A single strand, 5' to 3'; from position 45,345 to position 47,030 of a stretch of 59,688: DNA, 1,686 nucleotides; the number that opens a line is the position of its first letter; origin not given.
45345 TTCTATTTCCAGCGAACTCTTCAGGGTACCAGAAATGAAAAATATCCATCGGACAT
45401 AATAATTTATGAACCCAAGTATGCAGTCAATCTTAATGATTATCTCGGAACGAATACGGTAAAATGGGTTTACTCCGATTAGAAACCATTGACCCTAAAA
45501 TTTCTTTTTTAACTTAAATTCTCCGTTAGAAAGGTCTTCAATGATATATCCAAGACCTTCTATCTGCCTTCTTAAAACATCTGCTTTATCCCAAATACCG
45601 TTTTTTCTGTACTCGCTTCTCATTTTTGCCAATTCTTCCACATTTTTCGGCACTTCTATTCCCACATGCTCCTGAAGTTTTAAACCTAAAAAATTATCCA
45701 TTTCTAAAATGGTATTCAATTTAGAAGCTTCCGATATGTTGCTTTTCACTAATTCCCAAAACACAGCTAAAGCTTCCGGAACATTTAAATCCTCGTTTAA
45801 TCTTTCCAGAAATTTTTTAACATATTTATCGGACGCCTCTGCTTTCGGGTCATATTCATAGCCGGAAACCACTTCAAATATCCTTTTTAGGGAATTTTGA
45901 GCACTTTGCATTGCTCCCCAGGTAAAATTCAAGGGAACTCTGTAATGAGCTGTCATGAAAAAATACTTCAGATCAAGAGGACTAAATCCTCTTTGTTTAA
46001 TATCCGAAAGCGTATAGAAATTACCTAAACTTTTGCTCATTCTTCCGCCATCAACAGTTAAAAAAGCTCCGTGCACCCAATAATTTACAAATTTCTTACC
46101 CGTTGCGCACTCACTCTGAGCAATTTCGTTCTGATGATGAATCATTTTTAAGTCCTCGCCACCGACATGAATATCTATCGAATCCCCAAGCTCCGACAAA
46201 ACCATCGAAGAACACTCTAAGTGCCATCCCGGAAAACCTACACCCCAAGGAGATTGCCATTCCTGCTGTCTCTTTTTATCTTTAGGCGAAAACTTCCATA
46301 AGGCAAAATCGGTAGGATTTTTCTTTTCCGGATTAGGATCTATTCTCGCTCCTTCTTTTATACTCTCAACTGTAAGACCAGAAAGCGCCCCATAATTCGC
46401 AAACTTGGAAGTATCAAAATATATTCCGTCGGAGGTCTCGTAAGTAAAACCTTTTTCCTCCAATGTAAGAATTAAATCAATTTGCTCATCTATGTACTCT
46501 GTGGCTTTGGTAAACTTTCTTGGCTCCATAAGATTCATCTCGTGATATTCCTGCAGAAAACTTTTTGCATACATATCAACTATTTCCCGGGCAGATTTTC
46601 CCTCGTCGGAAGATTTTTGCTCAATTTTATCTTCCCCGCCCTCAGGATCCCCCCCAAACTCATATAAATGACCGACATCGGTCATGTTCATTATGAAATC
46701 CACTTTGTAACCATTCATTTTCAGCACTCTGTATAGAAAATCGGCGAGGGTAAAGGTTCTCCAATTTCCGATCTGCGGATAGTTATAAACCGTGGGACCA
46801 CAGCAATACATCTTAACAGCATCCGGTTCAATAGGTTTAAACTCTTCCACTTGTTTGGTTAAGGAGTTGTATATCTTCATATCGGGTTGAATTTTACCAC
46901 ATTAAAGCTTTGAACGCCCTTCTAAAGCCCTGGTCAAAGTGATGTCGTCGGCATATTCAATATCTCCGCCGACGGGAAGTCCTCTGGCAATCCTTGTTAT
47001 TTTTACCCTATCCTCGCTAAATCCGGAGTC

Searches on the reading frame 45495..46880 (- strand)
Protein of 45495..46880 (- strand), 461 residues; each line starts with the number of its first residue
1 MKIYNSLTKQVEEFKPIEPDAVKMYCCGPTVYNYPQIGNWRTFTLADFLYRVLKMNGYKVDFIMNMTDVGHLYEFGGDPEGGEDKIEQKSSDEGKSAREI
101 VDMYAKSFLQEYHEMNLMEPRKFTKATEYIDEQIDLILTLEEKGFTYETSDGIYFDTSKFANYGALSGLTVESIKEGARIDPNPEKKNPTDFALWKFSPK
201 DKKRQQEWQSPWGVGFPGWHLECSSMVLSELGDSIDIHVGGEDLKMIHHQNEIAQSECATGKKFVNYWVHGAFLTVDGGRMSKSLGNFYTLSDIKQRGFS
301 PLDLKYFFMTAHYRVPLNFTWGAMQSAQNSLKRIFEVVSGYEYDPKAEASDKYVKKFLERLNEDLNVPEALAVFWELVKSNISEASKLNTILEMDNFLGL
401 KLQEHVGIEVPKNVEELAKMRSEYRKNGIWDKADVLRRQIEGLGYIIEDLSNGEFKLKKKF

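Call 42: search_protein_families(library=pfam, proteins=[window:45495-46880:-], max_evalue=0.001)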
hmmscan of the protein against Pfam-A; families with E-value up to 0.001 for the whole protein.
window:45495-46880:- (461 aa): 4 families
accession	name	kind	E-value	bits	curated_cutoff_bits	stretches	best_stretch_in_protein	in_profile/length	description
PF01406.26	tRNA-synt_1e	-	7.3e-96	321.5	27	1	14-328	2-300/301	tRNA synthetases class I (C) catalytic domain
PF09334.17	tRNA-synt_1g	-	1.1e-10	41.3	20.1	1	33-159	12-126/391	tRNA synthetases class I (M)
PF09190.17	DALR_2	-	6.7e-05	23.8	22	1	356-380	1-25/57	DALR domain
PF00133.28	tRNA-synt_1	-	0.00016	21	22.7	0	28-158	31-168/414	tRNA synthetases class I (I, L, M and V)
